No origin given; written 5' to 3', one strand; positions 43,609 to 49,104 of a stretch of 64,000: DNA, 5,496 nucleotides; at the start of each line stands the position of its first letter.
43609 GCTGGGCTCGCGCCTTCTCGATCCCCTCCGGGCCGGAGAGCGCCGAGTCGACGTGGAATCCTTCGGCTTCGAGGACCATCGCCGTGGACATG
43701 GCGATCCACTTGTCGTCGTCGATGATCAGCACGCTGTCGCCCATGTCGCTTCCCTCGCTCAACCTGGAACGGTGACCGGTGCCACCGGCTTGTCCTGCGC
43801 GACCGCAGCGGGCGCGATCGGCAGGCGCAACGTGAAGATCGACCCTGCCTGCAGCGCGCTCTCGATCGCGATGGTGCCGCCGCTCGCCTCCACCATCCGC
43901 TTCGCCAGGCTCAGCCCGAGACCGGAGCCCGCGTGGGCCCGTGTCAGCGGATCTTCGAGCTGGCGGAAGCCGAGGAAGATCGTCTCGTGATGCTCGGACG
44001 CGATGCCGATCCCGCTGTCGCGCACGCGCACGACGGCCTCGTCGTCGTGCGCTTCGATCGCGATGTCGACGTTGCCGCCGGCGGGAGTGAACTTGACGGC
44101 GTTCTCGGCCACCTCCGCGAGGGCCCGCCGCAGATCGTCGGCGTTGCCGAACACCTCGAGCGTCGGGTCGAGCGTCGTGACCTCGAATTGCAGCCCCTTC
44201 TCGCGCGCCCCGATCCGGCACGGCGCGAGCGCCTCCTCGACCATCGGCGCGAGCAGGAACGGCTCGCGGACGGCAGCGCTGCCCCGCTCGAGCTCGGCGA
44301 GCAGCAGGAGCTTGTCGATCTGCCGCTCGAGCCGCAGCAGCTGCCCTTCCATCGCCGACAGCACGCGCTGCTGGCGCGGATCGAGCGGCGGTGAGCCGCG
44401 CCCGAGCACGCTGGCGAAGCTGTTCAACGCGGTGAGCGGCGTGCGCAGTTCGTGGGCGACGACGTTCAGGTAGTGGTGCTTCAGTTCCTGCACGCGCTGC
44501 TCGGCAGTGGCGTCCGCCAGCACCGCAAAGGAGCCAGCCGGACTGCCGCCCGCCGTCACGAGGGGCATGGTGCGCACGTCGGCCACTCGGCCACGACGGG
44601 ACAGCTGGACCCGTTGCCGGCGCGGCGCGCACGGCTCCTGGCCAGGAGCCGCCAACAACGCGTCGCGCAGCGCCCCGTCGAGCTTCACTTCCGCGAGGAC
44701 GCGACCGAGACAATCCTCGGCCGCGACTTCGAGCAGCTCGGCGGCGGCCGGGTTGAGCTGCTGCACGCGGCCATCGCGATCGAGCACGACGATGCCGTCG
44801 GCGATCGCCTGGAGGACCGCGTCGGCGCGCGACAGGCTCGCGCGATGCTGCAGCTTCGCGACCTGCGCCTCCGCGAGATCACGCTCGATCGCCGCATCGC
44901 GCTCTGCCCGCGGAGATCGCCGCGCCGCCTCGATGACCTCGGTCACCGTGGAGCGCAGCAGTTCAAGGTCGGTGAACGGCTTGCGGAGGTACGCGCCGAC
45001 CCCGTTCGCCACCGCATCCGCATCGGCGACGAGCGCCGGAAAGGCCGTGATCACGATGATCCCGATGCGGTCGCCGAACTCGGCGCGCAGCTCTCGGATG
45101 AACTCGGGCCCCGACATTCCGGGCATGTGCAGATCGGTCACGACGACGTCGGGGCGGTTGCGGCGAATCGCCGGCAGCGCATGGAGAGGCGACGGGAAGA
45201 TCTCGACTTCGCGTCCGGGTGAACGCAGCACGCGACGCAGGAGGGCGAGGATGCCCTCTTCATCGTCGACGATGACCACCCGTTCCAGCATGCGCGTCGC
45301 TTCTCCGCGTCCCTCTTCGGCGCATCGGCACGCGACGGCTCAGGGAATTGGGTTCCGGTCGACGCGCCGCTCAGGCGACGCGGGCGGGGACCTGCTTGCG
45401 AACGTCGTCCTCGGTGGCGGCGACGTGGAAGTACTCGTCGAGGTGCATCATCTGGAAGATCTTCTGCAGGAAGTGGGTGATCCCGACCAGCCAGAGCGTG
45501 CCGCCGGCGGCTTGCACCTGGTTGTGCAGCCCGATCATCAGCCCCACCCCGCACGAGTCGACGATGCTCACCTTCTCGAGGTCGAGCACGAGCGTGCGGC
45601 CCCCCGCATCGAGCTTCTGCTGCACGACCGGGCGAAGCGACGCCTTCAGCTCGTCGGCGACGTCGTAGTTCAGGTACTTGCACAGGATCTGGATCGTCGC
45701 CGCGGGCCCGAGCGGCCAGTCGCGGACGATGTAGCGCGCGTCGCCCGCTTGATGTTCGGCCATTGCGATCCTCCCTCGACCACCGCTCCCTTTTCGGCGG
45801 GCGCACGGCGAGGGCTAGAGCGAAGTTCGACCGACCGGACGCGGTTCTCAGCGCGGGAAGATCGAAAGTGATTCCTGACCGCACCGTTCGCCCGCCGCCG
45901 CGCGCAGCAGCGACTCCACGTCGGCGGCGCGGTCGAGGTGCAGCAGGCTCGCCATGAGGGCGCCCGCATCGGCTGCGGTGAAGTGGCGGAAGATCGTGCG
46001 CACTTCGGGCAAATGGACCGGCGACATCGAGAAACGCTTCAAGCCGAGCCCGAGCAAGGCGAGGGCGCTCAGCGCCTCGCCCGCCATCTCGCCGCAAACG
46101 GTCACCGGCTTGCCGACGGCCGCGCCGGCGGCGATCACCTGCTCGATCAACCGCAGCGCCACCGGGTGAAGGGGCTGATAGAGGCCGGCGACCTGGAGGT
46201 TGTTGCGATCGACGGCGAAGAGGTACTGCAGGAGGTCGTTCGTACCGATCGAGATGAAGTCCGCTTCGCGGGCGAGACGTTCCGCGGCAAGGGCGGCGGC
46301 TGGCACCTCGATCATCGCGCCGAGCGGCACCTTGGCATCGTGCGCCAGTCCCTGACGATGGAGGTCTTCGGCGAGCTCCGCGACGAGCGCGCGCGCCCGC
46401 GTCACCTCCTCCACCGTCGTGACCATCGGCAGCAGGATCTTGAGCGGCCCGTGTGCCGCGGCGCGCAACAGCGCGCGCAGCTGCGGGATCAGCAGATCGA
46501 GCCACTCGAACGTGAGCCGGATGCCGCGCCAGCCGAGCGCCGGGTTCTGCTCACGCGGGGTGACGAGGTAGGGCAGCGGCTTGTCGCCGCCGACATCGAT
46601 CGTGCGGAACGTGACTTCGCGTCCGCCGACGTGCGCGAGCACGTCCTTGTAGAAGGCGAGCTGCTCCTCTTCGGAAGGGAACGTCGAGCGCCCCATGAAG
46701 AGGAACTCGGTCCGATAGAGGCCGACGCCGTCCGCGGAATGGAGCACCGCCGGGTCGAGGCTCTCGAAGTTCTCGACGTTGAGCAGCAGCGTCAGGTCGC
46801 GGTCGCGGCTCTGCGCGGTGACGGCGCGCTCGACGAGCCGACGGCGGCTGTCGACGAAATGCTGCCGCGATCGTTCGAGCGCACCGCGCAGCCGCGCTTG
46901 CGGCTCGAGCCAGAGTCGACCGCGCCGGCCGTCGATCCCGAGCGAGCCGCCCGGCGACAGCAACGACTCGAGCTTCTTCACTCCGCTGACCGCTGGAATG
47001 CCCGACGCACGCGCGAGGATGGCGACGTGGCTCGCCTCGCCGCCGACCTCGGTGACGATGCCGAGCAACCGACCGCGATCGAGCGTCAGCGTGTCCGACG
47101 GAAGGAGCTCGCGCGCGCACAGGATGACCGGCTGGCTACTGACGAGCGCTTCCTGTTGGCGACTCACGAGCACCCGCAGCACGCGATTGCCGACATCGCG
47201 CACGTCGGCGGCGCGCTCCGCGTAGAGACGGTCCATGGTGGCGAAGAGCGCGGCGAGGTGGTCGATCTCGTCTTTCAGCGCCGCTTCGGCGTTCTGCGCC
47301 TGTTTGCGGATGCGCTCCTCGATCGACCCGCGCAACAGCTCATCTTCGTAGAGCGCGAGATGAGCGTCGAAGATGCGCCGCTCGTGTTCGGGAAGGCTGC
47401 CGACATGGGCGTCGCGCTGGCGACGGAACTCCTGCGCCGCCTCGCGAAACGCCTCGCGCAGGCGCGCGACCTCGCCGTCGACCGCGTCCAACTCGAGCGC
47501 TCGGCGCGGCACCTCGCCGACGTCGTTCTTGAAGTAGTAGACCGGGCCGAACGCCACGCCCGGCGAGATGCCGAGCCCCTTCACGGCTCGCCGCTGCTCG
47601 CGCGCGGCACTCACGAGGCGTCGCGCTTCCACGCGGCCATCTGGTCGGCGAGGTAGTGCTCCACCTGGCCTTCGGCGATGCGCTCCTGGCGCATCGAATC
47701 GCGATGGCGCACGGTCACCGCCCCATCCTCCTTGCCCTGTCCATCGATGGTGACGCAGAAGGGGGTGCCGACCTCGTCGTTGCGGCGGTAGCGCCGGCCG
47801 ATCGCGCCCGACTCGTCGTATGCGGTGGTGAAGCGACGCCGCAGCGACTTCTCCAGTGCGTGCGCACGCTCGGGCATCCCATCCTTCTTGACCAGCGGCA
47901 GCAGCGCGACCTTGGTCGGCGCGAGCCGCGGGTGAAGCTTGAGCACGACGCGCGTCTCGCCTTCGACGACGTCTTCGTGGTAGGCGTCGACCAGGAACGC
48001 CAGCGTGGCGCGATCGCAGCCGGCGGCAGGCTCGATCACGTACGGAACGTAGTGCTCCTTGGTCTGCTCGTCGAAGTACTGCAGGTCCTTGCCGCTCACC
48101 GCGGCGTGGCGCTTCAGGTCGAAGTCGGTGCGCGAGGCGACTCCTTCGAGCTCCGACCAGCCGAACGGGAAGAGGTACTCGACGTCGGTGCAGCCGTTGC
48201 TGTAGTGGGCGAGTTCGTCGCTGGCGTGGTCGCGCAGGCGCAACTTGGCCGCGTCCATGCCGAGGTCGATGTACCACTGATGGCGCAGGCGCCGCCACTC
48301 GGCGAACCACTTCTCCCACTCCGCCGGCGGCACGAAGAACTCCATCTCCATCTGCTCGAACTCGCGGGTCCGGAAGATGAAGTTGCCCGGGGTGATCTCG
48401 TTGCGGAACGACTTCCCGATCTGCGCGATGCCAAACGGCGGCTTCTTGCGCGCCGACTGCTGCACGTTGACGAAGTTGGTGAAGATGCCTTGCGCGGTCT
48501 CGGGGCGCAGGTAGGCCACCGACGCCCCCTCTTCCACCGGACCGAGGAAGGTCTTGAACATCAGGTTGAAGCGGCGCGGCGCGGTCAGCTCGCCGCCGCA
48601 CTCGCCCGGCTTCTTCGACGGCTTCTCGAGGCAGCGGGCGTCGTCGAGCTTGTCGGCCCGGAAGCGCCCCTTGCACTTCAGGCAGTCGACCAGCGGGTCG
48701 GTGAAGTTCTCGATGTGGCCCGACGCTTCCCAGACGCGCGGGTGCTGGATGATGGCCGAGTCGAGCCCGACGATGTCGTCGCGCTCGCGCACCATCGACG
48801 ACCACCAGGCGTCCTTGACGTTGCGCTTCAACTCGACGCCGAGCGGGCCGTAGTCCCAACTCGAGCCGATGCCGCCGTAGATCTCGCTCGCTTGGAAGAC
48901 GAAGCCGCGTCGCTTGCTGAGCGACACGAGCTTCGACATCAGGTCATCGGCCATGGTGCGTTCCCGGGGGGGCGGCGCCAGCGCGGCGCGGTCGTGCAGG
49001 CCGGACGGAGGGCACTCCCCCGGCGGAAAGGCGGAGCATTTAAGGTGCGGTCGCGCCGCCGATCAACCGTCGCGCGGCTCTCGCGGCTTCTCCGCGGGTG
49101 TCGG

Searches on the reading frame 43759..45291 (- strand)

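Call 44: search_protein_families(library=pfam, proteins=[window:43759-45291:-], max_evalue=0.00001)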
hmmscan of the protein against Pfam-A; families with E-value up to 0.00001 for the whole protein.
window:43759-45291:- (510 aa): 6 families
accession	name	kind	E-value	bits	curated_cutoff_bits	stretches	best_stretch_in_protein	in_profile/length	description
PF02518.31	HATPase_c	-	2e-25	89.8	26.4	1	382-493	1-110/111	Histidine kinase-, DNA gyrase B-, and HSP90-like ATPase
PF00072.30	Response_reg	-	1.9e-20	73.5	30.2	1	5-112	1-107/111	Response regulator receiver domain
PF00512.31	HisKA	-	5.5e-14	52.4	26.9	1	275-337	6-66/66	His Kinase A (phospho-acceptor) domain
PF08448.16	PAS_4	-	2.1e-11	44.5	23.1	1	162-265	3-109/110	PAS fold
PF00989.32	PAS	-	2.4e-09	37.6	22.6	1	157-260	4-112/113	PAS fold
PF13188.13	PAS_8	-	4.7e-06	26.8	21.8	0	158-202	5-50/65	PAS domain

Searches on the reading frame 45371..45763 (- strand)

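Call 45: search_protein_families(library=pfam, proteins=[window:45371-45763:-], max_evalue=0.00001)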
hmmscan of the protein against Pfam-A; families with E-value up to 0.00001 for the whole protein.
window:45371-45763:- (130 aa): 2 families
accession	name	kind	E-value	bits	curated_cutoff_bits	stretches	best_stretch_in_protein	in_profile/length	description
PF01740.26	STAS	-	6.6e-14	52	22.6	1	33-120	21-105/106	STAS domain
PF13466.11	STAS_2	-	2.5e-08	34.4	29.2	1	33-109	9-80/80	STAS domain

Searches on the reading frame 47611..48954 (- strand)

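Call 44: search_protein_families(library=pfam, proteins=[window:47611-48954:-], max_evalue=0.00001)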
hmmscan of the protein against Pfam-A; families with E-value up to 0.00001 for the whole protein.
window:47611-48954:- (447 aa): 2 families
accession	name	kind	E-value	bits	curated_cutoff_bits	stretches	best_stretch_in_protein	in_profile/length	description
PF03129.25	HGTP_anticodon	-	2e-16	60.4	21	1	348-436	1-92/94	Anticodon binding domain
PF00587.30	tRNA-synt_2b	-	1.9e-10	41.5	29.3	1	147-320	11-174/179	tRNA synthetase class II core domain (G, H, P, S and T)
